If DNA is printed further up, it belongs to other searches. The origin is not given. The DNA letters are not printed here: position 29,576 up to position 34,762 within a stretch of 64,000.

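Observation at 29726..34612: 1628-aa SF1 helicase-nuclease fusion (DUF4011 / Upf1-like core / REase-DUF559-like / DUF3320 / double zinc ribbon): candidate nucleic-acid defence or repair enzyme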

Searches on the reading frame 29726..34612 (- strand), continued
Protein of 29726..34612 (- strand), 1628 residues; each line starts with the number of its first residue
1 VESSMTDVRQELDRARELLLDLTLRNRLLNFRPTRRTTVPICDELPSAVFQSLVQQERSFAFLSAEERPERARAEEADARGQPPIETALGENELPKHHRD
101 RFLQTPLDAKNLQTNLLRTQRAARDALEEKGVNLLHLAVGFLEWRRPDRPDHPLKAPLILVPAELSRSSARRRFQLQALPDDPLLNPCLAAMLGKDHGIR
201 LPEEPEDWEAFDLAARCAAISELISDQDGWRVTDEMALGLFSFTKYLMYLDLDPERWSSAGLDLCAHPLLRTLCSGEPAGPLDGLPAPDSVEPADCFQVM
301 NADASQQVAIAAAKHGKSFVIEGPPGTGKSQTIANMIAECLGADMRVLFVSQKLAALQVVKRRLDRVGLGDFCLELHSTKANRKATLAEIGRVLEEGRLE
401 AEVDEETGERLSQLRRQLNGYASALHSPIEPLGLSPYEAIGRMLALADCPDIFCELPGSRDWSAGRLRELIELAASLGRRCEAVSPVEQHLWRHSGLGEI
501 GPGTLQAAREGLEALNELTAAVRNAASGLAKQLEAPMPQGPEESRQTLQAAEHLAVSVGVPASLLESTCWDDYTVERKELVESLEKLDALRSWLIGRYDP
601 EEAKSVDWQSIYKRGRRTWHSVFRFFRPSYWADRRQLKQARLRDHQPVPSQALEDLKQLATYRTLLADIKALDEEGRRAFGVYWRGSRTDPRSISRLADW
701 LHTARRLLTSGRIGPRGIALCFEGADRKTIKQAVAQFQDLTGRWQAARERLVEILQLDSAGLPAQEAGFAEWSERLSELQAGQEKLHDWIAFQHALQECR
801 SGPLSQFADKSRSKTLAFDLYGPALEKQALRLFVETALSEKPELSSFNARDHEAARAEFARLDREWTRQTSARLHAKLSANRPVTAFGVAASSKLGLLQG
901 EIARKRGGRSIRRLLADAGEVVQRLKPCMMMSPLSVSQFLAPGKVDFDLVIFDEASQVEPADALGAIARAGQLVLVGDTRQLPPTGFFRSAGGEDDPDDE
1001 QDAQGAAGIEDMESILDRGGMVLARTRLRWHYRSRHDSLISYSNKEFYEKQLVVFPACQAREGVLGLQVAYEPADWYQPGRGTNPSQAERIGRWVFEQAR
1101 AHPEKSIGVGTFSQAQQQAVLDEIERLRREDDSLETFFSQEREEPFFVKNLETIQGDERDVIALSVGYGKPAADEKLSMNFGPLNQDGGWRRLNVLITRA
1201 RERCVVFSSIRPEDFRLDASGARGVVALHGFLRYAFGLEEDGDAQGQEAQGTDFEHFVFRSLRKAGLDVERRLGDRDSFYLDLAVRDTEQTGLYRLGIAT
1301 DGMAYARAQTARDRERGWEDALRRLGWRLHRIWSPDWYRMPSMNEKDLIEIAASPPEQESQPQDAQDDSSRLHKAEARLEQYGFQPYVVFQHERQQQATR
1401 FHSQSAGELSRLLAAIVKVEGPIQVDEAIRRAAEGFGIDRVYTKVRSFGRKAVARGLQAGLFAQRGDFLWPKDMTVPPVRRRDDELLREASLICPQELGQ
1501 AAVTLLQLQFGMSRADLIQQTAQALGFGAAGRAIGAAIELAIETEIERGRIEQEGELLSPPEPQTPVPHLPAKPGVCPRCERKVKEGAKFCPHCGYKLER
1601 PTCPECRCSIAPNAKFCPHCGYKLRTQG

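Call 19: search_protein_families(library=pfam, proteins=[P0028, P0095, P0015, P0118], max_evalue=0.0001)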
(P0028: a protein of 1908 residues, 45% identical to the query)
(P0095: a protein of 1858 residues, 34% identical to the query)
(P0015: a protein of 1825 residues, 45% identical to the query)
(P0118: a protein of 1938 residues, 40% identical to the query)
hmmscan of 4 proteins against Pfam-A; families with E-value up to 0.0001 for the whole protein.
P0028 (1908 aa): 9 families
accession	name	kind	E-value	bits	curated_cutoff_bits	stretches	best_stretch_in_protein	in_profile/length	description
PF13195.11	DUF4011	-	3.6e-40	138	22.2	1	326-525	1-158/158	Protein of unknown function (DUF4011)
PF18741.7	MTES_1575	-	8.6e-31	106.3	38.2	1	1593-1688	2-95/96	REase_MTES_1575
PF00078.32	RVT_1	-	6.1e-21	75.5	29.6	1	45-222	1-187/205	Reverse transcriptase (RNA-dependent DNA polymerase)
PF13086.12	AAA_11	-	1.9e-18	67.6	27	2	1286-1326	213-254/257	AAA domain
PF13087.12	AAA_12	-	2.1e-11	44.2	27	1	1361-1546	16-192/195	AAA domain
PF13245.12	AAA_19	-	2.1e-10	41.3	25.1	0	641-696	1-58/134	AAA domain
PF11784.13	DUF3320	-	6.2e-10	39.3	25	1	1745-1791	2-49/50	Protein of unknown function (DUF3320)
PF13604.12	AAA_30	-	3.9e-08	33.7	27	0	639-701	4-68/191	AAA domain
PF01443.25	Viral_helicase1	-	1.9e-05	25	21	0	1279-1327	50-102/228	Viral superfamily 1 RNA helicase core domain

P0095 (1858 aa): 8 families
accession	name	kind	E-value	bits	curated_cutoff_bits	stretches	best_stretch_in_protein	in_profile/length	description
PF13195.11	DUF4011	-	6e-41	140.5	22.2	1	35-211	1-158/158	Protein of unknown function (DUF4011)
PF18741.7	MTES_1575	-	8.7e-39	132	38.2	1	1534-1630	1-95/96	REase_MTES_1575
PF13086.12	AAA_11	-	1.6e-15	58.1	27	2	318-432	3-132/257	AAA domain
PF13087.12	AAA_12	-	5e-14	52.8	27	1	1300-1487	13-193/195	AAA domain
PF11784.13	DUF3320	-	2.3e-11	43.9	25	1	1692-1739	2-50/50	Protein of unknown function (DUF3320)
PF13245.12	AAA_19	-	5.5e-09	36.7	25.1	0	323-379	3-61/134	AAA domain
PF13604.12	AAA_30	-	3e-08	34.1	27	0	319-380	4-67/191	AAA domain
PF09848.15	SLFN-g3_helicase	-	1.1e-05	25.3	24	0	334-382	4-54/354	Schlafen group 3, DNA/RNA helicase domain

P0015 (1825 aa): 8 families
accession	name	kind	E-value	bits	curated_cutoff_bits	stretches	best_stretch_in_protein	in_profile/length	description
PF13195.11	DUF4011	-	2.2e-43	148.4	22.2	1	16-207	1-158/158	Protein of unknown function (DUF4011)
PF18741.7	MTES_1575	-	2.4e-39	133.8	38.2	1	1494-1590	1-95/96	REase_MTES_1575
PF13086.12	AAA_11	-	3.1e-17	63.6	27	2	1185-1226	211-254/257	AAA domain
PF11784.13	DUF3320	-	2.3e-15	56.7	25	1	1656-1701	2-48/50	Protein of unknown function (DUF3320)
PF13087.12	AAA_12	-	1.5e-12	48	27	1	1263-1449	16-193/195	AAA domain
PF13245.12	AAA_19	-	3.9e-09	37.2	25.1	0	318-373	1-58/134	AAA domain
PF13604.12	AAA_30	-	6e-07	29.8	27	0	317-377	5-67/191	AAA domain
PF09848.15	SLFN-g3_helicase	-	2.2e-06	27.6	24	0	330-379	3-54/354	Schlafen group 3, DNA/RNA helicase domain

P0118 (1938 aa): 6 families
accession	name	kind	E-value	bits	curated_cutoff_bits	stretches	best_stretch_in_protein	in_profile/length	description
PF13195.11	DUF4011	-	2.9e-34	118.8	22.2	1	278-462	2-156/158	Protein of unknown function (DUF4011)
PF18741.7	MTES_1575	-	3.2e-28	98.1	38.2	1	1537-1632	1-94/96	REase_MTES_1575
PF13086.12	AAA_11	-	8.5e-18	65.5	27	2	1229-1269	213-254/257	AAA domain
PF13087.12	AAA_12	-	8.6e-11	42.2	27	1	1306-1491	17-192/195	AAA domain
PF13245.12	AAA_19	-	1.7e-08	35.1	25.1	0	581-634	1-56/134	AAA domain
PF13604.12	AAA_30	-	6.7e-08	32.9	27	0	579-638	4-65/191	AAA domain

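Call 20: search_protein_families(library=ncbifam, proteins=[P0028, P0095, P0015, P0002, P0118], max_evalue=1e-10)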
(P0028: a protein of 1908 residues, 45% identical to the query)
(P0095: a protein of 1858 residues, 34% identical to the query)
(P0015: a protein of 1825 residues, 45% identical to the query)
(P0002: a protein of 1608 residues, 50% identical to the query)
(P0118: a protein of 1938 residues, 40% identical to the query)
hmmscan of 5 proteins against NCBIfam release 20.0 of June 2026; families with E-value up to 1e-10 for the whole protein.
P0028 (1908 aa): 7 families
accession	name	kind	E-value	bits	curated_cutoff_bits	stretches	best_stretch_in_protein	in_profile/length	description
NF058533.1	antiphage_ProA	equivalog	0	1374.2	1500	1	295-1873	334-1902/1903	anti-phage protein ProA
NF042953.1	Hhe_antiphage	equivalog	8.5e-283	941.8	2000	2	1064-1690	1060-1681/1797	DUF4011 domain-containing anti-phage protein Hhe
NF038233.2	retron_St85_RT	exception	8.1e-63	212.4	235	1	31-286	16-277/289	retron St85 family RNA-directed DNA polymerase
NF038237.1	retron_Ec67_fus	exception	3.1e-57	194.3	450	1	38-272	35-292/572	retron Ec67 family RNA-directed DNA polymerase/endonuclease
NF042941.1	Retron_TIR_antiphage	equivalog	2.3e-54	184.9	600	1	37-269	26-272/464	TIR domain-containing anti-phage reverse transcriptase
TIGR00376.1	TIGR00376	hypoth_equivalog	3.4e-25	88.6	348.9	0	1283-1396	362-460/639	IGHMBP2 family helicase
NF040671.1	PLuB_AAA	exception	1.1e-21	76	999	1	1285-1547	961-1231/1256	PLuB system helicase-like protein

P0095 (1858 aa): 4 families
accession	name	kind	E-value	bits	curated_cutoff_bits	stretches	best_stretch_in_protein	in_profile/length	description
NF058533.1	antiphage_ProA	equivalog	0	1430.1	1500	3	918-1817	993-1902/1903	anti-phage protein ProA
NF042953.1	Hhe_antiphage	equivalog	1.9e-300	1000.3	2000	2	611-1638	680-1687/1797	DUF4011 domain-containing anti-phage protein Hhe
NF040671.1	PLuB_AAA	exception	2.3e-21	75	999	1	1221-1487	961-1231/1256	PLuB system helicase-like protein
TIGR00376.1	TIGR00376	hypoth_equivalog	6e-21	74.5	348.9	0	299-382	142-225/639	IGHMBP2 family helicase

P0015 (1825 aa): 4 families
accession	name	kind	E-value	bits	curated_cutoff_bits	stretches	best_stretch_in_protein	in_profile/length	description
NF058533.1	antiphage_ProA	equivalog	0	1483.2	1500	2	890-1787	999-1902/1903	anti-phage protein ProA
NF042953.1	Hhe_antiphage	equivalog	0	1073.6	2000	2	588-1593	680-1682/1797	DUF4011 domain-containing anti-phage protein Hhe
TIGR00376.1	TIGR00376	hypoth_equivalog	5e-24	84.7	348.9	0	1181-1298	360-460/639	IGHMBP2 family helicase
NF040671.1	PLuB_AAA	exception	2.2e-22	78.3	999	1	1185-1449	961-1231/1256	PLuB system helicase-like protein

P0002 (1608 aa): 4 families
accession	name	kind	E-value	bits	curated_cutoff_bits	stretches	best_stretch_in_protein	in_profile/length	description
NF058533.1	antiphage_ProA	equivalog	0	1330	1500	1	2-1504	367-1902/1903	anti-phage protein ProA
NF042953.1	Hhe_antiphage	equivalog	1.3e-268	894.8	2000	2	700-1353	1055-1711/1797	DUF4011 domain-containing anti-phage protein Hhe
NF040671.1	PLuB_AAA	exception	7e-24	83.3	999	1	915-1179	959-1231/1256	PLuB system helicase-like protein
TIGR00376.1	TIGR00376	hypoth_equivalog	4.8e-20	71.5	348.9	0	918-1024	363-456/639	IGHMBP2 family helicase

P0118 (1938 aa): 4 families
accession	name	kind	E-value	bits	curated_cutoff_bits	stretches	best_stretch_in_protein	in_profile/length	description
NF058533.1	antiphage_ProA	equivalog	0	1373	1500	1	255-1902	344-1903/1903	anti-phage protein ProA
NF042953.1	Hhe_antiphage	equivalog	3.7e-278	926.4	2000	2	999-1672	1052-1714/1797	DUF4011 domain-containing anti-phage protein Hhe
NF040671.1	PLuB_AAA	exception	1.6e-24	85.4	999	1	1226-1492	959-1231/1256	PLuB system helicase-like protein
TIGR00376.1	TIGR00376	hypoth_equivalog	9.5e-22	77.2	348.9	0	1219-1330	355-450/639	IGHMBP2 family helicase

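Call 25: find_encoding_contigs(protein=P0002, flank=10000, max_places=2)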
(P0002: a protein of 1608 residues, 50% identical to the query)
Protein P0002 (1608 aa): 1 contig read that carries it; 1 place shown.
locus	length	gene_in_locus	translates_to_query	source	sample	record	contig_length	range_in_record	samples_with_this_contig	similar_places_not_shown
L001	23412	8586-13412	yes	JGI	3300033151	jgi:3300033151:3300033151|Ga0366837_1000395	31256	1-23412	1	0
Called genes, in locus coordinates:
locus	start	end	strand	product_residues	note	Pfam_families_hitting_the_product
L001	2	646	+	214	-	PF13649:Methyltransf_25 (weak)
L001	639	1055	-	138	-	-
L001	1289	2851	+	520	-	PF01523:PmbA_TldD_1st, PF19290:PmbA_TldD_2nd, PF19289:PmbA_TldD_3rd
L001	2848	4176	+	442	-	PF01523:PmbA_TldD_1st, PF19290:PmbA_TldD_2nd, PF19289:PmbA_TldD_3rd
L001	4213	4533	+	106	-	-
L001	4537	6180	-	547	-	PF00089:Trypsin, PF13365:Trypsin_2 (weak), PF11617:Cu-binding_MopE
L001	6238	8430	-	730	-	PF00089:Trypsin, PF11617:Cu-binding_MopE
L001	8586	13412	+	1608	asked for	PF13195:DUF4011, PF13086:AAA_11 (weak), PF13086:AAA_11, PF13087:AAA_12, PF18741:MTES_1575, PF11784:DUF3320, PF12773:DZR, PF13240:Zn_Ribbon_1 (weak), +4 more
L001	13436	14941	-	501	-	-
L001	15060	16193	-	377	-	PF01546:Peptidase_M20, PF07687:M20_dimer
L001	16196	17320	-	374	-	PF04083:Abhydro_lipase (faint), PF12146:Hydrolase_4, PF00561:Abhydrolase_1, PF12697:Abhydrolase_6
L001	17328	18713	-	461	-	PF01225:Mur_ligase, PF08245:Mur_ligase_M, PF02875:Mur_ligase_C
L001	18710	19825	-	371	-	PF00144:Beta-lactamase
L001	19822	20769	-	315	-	PF02016:Peptidase_S66, PF17676:Peptidase_S66C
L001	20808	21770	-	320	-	PF02541:Ppx-GppA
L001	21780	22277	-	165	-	-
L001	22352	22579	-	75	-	PF00137:ATP-synt_C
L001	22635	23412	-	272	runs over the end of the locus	PF00119:ATP-synt_A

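Call 26: find_encoding_contigs(protein=P0016, flank=10000, max_places=2)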
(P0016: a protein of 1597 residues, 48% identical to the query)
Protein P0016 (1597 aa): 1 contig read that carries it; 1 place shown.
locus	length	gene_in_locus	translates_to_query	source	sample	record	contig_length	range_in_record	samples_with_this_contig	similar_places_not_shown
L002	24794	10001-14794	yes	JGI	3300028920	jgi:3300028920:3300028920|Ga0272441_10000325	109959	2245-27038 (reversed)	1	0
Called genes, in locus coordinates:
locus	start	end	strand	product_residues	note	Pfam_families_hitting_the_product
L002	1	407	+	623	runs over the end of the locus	PF13646:HEAT_2 (faint), PF13519:VWA_2 (weak)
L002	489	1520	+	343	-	PF08331:QueG_DUF1730, PF00037:Fer4 (faint), PF12837:Fer4_6 (faint), PF13237:Fer4_10 (faint), PF13484:Fer4_16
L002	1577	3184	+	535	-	PF13742:tRNA_anti_2, PF01336:tRNA_anti-codon, PF02601:Exonuc_VII_L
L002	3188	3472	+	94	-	PF02609:Exonuc_VII_S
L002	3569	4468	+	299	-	PF04909:Amidohydro_2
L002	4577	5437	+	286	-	-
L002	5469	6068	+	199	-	-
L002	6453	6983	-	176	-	PF13091:PLDc_2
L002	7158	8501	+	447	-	PF01408:GFO_IDH_MocA, PF22725:GFO_IDH_MocA_C3 (faint), PF19051:GFO_IDH_MocA_C2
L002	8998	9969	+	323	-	PF00078:RVT_1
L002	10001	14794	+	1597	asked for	PF13195:DUF4011, PF13245:AAA_19 (faint), PF13604:AAA_30 (faint), PF13086:AAA_11, PF13087:AAA_12, PF18741:MTES_1575, PF11784:DUF3320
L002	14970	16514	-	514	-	-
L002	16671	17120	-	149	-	PF00072:Response_reg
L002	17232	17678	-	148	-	PF00072:Response_reg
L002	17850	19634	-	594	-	PF00512:HisKA, PF02518:HATPase_c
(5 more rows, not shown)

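Call 27: find_encoding_contigs(protein=P0011, flank=10000, max_places=2)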
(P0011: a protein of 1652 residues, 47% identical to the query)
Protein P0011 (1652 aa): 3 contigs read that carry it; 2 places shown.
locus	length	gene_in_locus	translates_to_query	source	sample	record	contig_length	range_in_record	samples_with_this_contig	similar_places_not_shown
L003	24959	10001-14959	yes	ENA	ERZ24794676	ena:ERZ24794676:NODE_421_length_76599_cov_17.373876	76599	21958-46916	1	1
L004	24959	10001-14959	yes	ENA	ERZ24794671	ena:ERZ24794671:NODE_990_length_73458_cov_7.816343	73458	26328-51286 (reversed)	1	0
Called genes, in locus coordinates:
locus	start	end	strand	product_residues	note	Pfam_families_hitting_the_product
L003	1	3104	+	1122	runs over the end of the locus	PF18582:HZS_alpha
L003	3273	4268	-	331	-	-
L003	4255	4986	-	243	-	PF13646:HEAT_2 (weak), PF13513:HEAT_EZ (faint), PF02985:HEAT (faint), PF13646:HEAT_2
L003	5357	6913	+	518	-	-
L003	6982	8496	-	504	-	PF13088:BNR_2 (faint), PF24316:Tli3 (faint)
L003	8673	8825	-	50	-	-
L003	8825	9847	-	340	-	-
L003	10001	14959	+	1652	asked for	PF13195:DUF4011, PF13086:AAA_11 (weak), PF13245:AAA_19 (faint), PF13604:AAA_30 (faint), PF13086:AAA_11, PF13087:AAA_12, PF18741:MTES_1575, PF11784:DUF3320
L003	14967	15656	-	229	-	PF01895:PhoU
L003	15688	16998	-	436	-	PF02690:Na_Pi_cotrans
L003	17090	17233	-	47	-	-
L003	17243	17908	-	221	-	PF01895:PhoU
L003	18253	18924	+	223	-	PF01865:PhoU_div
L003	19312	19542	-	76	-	-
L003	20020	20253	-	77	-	-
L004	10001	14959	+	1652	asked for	PF13195:DUF4011, PF13086:AAA_11 (weak), PF13245:AAA_19 (faint), PF13604:AAA_30 (faint), PF13086:AAA_11, PF13087:AAA_12, PF18741:MTES_1575, PF11784:DUF3320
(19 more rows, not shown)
